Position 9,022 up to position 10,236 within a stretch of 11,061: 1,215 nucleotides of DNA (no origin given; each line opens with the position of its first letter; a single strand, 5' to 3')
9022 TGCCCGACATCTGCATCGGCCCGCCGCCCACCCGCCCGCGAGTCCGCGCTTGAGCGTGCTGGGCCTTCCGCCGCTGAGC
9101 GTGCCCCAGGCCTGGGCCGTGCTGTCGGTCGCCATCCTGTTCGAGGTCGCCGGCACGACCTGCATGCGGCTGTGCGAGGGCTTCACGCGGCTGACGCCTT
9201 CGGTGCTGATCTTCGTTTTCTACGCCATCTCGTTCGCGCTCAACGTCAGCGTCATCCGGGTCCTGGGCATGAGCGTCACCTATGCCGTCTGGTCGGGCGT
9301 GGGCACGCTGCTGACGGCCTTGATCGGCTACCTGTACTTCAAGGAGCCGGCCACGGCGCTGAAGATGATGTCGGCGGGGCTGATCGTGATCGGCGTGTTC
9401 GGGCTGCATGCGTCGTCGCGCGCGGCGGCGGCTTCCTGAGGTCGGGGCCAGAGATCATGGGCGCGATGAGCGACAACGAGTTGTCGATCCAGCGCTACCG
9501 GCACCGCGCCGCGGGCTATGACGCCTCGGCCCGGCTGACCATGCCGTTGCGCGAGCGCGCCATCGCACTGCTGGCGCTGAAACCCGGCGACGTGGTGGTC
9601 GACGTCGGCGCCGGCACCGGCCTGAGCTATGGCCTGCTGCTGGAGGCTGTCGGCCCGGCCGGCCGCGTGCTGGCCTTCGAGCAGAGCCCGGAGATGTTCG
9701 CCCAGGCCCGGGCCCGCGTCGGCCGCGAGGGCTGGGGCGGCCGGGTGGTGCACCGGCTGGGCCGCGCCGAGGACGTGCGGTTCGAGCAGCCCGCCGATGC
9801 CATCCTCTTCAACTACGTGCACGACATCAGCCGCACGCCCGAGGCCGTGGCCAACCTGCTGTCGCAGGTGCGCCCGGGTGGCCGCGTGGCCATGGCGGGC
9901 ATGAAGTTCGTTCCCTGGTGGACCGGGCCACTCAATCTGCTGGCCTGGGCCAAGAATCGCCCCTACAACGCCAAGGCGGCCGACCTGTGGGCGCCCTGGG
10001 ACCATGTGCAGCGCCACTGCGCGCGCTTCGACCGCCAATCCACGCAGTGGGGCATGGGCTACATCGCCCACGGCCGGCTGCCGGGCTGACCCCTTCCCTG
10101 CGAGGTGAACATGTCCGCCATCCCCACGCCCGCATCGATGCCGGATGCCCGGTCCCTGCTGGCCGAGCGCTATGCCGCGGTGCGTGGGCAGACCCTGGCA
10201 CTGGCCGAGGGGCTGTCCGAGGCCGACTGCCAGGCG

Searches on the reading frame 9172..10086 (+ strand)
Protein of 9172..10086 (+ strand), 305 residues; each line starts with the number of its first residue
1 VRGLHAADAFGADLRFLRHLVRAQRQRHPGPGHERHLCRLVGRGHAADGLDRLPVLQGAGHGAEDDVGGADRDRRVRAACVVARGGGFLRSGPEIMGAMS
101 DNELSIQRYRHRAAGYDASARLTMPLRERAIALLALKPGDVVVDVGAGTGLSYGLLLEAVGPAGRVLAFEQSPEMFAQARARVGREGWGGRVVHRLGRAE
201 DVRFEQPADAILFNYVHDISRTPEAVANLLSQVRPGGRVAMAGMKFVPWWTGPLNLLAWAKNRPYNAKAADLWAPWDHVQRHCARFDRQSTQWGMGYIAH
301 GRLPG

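Call 37: search_protein_families(library=pfam, proteins=[window:9172-10086:+], max_evalue=0.001)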
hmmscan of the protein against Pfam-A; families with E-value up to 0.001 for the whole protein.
window:9172-10086:+ (305 aa): 9 families
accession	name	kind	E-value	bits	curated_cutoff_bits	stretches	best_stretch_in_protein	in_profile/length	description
PF13649.12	Methyltransf_25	-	4.8e-11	43.6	27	1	142-237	1-97/97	Methyltransferase domain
PF01135.25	PCMT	-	1.4e-09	38.5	20.3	1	129-240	64-170/210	Protein-L-isoaspartate(D-aspartate) O-methyltransferase (PCMT)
PF08241.18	Methyltransf_11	-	1.7e-08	35.4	21.2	1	143-240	1-94/95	Methyltransferase domain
PF13847.12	Methyltransf_31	-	1.9e-08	34.5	27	1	137-245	2-113/145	Methyltransferase domain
PF08242.18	Methyltransf_12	-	4.8e-07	30.9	30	1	143-239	1-98/98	Methyltransferase domain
PF02475.24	TRM5-TYW2_MTfase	-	4.3e-05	23.9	28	1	128-237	26-131/164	TRM5/TYW2 methyltransferase domain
PF13489.12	Methyltransf_23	-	4.8e-05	23.6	27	1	130-292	12-151/164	Methyltransferase domain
PF01209.24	Ubie_methyltran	-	0.0001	22.2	20.1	1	130-240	39-150/233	ubiE/COQ5 methyltransferase family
PF13578.12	Methyltransf_24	-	0.00049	21.4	26.3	0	143-240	1-101/105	Methyltransferase domain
